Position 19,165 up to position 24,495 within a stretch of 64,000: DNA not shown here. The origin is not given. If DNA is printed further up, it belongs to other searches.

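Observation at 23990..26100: Six near-identical 351-bp tandem repeats inside the giant gene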

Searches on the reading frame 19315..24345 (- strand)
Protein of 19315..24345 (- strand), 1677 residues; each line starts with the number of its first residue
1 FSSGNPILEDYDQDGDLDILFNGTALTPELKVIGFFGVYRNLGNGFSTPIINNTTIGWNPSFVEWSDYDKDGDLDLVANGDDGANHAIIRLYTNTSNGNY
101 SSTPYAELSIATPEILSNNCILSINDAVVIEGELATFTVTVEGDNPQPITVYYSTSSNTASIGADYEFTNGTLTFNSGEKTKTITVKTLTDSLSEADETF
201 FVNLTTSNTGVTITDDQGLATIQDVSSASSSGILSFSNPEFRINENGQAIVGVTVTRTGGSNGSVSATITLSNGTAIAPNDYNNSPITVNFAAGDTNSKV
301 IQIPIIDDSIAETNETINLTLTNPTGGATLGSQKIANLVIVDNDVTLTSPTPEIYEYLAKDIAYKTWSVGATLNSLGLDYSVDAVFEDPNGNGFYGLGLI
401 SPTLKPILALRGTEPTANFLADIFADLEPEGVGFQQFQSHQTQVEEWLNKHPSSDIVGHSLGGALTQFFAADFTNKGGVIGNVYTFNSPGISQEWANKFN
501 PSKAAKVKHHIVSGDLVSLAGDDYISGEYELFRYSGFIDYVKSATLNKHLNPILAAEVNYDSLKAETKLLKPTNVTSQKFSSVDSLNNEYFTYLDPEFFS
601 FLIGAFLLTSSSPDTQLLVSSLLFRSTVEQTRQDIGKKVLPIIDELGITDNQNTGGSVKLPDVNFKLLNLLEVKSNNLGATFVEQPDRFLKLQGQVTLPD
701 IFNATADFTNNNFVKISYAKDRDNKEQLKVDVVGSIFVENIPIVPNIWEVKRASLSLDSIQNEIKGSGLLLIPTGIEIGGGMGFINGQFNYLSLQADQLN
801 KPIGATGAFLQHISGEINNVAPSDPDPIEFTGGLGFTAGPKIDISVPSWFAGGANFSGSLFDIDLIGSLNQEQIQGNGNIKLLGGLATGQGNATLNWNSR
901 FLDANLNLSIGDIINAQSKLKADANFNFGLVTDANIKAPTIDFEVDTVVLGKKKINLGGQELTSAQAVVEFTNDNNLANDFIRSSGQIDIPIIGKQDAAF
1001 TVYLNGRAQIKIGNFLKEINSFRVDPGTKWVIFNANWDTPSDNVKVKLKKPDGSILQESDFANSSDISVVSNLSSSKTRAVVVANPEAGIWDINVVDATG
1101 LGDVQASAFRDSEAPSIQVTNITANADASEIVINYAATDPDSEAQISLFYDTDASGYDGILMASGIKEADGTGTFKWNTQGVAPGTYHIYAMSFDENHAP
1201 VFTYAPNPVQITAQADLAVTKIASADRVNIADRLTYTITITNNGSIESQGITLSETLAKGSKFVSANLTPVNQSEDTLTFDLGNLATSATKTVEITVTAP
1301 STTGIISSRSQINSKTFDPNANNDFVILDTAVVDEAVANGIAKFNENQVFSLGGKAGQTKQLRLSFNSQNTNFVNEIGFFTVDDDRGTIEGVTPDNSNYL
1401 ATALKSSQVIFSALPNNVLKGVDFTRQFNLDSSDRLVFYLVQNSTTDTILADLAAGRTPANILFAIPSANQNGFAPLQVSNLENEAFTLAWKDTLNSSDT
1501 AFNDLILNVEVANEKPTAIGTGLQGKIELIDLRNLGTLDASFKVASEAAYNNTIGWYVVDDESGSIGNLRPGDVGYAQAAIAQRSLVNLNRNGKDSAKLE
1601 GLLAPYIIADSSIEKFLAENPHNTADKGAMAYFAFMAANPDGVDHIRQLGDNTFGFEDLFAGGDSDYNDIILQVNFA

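Call 16: find_related_loci(query=A1, collection=genome_contigs, flank=10000)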
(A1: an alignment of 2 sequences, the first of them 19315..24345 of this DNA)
Query A1 (1677 aa) in genome_contigs; peptide patterns used: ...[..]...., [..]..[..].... (x = any residue, [..] = any of these).
44 stretches matched a pattern; 1 encode a relative of the query (tblastn E <= 1e-3); 1 distinct loci.
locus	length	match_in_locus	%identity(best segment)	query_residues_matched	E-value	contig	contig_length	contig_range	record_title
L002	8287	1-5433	69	1-1677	0e+0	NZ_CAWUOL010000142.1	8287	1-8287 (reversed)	Nodularia chucula CCY0103 isolate Nodularia chucula CCY 0103 NODE_142_length_8287_cov_323.743562, whole genome shotgun s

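Call 29: find_related_loci(query=A1, collection=metagenome_contigs, flank=10000)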
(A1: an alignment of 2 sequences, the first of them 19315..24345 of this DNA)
Query A1 (1677 aa) in metagenome_contigs; peptide patterns used: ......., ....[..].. (x = any residue, [..] = any of these).
600 stretches matched a pattern (row limit reached: there are more); 30 encode a relative of the query (tblastn E <= 1e-3); 30 distinct loci.
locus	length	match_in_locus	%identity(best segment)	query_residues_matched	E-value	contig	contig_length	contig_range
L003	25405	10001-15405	33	121-352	1e-13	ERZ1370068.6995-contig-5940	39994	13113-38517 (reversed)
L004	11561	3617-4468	35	3-185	1e-8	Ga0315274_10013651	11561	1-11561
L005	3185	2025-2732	42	4-100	2e-8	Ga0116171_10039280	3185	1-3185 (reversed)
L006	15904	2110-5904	36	2-100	6e-8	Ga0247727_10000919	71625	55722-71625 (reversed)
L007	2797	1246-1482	39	10-94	5e-8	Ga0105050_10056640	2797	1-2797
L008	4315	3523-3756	37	5-80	6e-7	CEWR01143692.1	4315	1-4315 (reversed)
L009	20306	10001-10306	35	4-100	2e-6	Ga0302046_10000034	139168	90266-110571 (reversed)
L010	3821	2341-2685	34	9-115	2e-6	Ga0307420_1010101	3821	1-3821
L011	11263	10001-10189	40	10-76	2e-6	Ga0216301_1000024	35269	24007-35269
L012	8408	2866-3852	37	4-181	4e-6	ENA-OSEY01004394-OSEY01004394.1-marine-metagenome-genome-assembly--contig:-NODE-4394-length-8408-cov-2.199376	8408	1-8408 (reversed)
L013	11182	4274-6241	32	8-110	7e-6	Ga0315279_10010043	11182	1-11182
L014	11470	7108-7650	33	6-111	4e-6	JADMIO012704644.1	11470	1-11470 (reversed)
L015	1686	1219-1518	34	10-115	6e-6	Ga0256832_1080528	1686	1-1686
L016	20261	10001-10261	34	10-100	1e-5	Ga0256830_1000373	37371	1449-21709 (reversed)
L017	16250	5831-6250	34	10-114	1e-5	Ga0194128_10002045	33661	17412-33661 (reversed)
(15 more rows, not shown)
